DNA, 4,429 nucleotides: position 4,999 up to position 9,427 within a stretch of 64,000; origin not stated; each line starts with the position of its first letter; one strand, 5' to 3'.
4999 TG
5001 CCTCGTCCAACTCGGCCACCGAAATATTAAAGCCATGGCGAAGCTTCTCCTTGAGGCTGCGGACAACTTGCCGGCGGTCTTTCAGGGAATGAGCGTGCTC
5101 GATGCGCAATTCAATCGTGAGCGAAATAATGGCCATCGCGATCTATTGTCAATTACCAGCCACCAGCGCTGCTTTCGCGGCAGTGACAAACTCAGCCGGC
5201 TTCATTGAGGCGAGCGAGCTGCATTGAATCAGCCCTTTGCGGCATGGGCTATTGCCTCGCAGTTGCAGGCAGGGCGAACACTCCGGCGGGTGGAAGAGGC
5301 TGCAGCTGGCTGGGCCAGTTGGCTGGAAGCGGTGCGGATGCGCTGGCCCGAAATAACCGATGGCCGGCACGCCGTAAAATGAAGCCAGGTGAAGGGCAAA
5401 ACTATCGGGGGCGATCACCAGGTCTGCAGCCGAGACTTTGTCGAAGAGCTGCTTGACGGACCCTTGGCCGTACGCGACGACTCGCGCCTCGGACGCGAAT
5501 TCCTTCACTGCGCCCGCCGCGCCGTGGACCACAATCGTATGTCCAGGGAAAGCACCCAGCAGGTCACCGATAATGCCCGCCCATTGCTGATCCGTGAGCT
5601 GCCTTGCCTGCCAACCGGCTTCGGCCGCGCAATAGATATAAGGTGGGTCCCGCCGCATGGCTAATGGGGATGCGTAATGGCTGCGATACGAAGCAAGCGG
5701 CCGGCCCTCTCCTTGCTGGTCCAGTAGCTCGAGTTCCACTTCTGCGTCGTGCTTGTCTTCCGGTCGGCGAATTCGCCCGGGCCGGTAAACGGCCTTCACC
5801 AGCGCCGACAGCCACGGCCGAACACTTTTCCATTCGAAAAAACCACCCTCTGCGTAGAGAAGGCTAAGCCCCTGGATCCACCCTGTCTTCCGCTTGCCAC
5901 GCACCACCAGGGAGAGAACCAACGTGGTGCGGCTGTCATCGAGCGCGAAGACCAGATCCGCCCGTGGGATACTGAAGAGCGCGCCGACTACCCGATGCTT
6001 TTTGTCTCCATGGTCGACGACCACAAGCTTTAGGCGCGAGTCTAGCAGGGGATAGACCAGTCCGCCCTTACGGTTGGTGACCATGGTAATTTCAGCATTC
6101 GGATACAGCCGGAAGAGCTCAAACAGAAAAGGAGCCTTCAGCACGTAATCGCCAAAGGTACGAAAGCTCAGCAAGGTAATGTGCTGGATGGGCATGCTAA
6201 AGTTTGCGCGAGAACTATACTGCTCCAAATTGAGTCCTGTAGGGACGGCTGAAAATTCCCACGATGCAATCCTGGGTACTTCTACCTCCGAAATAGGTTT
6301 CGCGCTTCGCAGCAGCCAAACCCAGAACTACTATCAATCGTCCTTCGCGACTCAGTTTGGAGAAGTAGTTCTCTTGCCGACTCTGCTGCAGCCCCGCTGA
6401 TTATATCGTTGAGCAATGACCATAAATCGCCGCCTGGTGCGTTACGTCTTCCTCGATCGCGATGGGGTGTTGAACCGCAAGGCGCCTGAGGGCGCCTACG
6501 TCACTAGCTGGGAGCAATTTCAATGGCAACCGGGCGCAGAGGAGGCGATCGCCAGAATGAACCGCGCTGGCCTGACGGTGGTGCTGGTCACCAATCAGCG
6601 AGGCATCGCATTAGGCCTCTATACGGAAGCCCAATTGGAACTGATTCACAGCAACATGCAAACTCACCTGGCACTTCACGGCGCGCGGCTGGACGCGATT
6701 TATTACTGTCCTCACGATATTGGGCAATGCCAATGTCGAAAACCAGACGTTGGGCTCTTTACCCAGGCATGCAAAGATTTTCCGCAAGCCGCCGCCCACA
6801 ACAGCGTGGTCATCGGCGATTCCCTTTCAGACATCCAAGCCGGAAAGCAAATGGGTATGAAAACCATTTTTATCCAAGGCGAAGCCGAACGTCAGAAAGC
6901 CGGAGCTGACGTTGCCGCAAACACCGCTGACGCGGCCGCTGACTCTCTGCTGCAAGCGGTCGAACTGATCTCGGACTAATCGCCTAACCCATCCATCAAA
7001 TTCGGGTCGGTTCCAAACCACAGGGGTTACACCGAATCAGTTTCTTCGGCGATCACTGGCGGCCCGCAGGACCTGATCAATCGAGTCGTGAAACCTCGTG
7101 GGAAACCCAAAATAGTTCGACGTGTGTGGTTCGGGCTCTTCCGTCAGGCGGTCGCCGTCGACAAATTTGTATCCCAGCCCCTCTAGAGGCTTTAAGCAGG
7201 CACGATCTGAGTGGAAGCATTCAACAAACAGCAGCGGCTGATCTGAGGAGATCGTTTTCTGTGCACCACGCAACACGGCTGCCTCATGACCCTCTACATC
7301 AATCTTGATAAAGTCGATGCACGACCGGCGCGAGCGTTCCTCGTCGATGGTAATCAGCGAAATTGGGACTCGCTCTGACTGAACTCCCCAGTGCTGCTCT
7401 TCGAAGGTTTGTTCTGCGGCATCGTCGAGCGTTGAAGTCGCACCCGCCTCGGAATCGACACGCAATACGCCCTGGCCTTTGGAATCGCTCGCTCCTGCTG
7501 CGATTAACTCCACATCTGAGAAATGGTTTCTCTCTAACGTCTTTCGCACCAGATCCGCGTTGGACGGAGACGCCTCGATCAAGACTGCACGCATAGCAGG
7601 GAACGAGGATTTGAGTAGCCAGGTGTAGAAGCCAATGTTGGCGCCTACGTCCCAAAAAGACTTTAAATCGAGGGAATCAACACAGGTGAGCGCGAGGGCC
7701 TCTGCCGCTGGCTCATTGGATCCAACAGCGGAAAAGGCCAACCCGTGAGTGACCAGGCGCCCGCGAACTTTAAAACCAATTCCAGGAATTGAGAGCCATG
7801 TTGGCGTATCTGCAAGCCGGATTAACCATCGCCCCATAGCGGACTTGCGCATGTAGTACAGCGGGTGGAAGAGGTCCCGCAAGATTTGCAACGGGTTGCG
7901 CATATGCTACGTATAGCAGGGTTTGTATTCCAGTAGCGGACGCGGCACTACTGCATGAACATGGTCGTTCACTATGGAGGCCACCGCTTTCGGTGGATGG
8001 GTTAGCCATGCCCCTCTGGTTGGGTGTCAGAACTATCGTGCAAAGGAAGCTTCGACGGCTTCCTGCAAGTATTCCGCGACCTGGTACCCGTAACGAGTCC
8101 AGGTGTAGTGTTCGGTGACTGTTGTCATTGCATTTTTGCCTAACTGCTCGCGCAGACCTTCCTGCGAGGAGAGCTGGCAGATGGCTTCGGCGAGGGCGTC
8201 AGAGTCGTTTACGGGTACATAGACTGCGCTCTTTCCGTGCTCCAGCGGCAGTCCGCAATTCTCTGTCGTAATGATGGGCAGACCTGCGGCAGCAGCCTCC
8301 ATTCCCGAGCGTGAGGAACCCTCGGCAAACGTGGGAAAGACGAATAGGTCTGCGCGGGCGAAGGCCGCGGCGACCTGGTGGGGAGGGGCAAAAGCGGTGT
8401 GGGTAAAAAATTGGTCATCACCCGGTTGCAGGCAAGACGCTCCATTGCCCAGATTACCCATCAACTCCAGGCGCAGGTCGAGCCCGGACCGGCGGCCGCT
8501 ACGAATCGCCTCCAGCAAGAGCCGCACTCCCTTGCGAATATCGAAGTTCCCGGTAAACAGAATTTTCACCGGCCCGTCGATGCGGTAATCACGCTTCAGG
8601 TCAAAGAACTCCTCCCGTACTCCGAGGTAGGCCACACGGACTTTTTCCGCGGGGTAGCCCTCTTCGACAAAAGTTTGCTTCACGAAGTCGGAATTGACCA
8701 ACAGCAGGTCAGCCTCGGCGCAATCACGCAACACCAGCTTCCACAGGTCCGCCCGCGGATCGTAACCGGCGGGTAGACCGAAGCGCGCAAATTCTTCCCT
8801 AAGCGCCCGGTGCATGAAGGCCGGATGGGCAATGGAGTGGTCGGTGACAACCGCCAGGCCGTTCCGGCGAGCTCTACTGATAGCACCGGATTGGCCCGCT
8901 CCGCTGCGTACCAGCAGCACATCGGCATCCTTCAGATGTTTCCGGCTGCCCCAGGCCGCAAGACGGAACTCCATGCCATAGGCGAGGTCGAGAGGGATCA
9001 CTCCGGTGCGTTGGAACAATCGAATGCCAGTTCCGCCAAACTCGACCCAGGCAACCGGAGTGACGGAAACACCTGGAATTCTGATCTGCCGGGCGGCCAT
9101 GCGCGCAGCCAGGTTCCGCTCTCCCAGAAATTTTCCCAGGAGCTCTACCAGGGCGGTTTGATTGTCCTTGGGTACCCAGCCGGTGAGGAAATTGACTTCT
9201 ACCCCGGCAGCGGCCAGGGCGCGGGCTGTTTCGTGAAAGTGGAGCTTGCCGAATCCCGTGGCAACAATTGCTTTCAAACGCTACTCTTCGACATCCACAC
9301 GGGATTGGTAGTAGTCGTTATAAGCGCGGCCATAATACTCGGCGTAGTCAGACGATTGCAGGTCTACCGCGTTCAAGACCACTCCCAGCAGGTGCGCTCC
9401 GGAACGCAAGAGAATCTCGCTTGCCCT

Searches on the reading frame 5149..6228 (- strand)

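Call 35: search_protein_families(library=pfam, proteins=[window:5149-6228:-], max_evalue=0.001)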
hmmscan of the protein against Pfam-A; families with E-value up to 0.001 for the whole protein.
window:5149-6228:- (359 aa): 1 family
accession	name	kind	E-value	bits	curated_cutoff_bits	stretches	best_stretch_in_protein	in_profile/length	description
PF01075.23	Glyco_transf_9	-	1.7e-07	31.3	22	1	193-322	103-238/247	Glycosyltransferase family 9 (heptosyltransferase)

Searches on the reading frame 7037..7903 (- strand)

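Call 36: search_protein_families(library=pfam, proteins=[window:7037-7903:-], max_evalue=0.01)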
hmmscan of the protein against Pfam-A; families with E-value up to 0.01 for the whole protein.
window:7037-7903:- (288 aa): 1 family
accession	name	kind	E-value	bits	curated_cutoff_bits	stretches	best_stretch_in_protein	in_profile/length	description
PF05050.19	Methyltransf_21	-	3e-17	63.7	22.7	1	85-231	1-150/173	Methyltransferase FkbM domain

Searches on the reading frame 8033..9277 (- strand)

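Call 35: search_protein_families(library=pfam, proteins=[window:8033-9277:-], max_evalue=0.001)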
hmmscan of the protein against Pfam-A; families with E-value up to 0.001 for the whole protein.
window:8033-9277:- (414 aa): 6 families
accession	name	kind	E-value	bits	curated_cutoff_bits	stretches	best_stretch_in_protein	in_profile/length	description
PF13692.12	Glyco_trans_1_4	-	4.4e-22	79.3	27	1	238-370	3-140/142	Glycosyl transferases group 1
PF00534.26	Glycos_transf_1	-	3e-21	76.1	26.4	1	229-383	7-169/172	Glycosyl transferases group 1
PF13439.12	Glyco_transf_4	-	1.8e-10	41.5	28.5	1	13-222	7-168/170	Glycosyltransferase Family 4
PF13524.12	Glyco_trans_1_2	-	1e-08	35.7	25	1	252-395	3-137/144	Glycosyl transferase-like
PF20706.3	GT4-conflict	-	1.5e-07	31.2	26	1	218-343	179-316/385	Family 4 Glycosyltransferase in conflict systems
PF13579.12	Glyco_trans_4_4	-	2.4e-07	31.7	29.7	1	13-218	6-157/158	Glycosyl transferase 4-like domain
